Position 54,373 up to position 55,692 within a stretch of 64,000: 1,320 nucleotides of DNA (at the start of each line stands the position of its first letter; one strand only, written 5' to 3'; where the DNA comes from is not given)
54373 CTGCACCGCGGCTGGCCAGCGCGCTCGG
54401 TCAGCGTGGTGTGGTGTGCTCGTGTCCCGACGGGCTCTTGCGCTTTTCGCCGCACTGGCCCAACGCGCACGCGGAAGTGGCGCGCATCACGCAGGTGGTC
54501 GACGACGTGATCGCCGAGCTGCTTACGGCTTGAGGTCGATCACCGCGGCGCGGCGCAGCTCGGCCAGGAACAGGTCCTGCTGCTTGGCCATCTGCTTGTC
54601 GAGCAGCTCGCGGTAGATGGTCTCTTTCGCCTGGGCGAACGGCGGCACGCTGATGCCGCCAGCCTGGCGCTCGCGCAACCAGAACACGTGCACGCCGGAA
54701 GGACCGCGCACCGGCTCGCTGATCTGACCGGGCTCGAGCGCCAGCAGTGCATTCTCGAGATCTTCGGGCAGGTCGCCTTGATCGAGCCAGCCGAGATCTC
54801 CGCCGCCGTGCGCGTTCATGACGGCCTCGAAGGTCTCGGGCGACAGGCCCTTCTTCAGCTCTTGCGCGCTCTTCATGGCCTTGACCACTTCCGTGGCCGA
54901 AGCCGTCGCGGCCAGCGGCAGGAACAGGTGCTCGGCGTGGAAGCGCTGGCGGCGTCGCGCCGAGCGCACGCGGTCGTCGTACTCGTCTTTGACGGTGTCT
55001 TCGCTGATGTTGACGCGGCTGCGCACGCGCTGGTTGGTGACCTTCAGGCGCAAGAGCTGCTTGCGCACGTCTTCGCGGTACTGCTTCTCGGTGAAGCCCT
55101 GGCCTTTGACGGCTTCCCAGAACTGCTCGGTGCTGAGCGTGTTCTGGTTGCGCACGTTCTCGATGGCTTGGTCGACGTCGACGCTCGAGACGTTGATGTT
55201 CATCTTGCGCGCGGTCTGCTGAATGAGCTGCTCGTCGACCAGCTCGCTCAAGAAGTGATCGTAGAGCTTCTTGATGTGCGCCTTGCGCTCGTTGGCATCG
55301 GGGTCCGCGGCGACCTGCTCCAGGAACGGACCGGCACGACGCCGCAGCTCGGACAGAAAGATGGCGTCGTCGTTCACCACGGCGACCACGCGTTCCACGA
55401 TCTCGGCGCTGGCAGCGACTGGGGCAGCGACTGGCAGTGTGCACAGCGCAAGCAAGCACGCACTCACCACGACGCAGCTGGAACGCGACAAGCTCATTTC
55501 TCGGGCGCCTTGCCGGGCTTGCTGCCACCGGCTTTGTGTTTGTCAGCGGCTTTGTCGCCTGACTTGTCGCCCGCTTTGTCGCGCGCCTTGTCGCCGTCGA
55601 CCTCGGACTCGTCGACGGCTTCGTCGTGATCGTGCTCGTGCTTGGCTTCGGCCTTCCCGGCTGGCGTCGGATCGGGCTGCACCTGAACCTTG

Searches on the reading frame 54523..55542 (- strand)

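Call 66: search_protein_families(library=pfam, proteins=[window:54523-55542:-], max_evalue=0.0001)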
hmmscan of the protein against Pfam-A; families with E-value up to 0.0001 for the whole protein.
window:54523-55542:- (339 aa): 6 families
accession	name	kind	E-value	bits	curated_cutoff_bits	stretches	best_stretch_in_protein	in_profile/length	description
PF13624.11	SurA_N_3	-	1.1e-17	64.8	27.2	1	50-168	38-161/162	SurA-like N-terminal domain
PF09312.16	SurA_N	-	1e-16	61.6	30.8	1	49-165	1-114/118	SurA N-terminal domain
PF13145.12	Rotamase_2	-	3.6e-14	54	27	1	179-307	1-121/121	PPIC-type PPIASE domain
PF00639.27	Rotamase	-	2e-10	41.9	21.7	1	205-289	1-95/97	PPIC-type PPIASE domain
PF13623.11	SurA_N_2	-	6.1e-08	33.1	28.5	1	49-147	39-134/145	SurA-like N-terminal domain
PF13616.12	Rotamase_3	-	4.4e-06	27.7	22.5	1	244-287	67-110/116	PPIC-type PPIASE domain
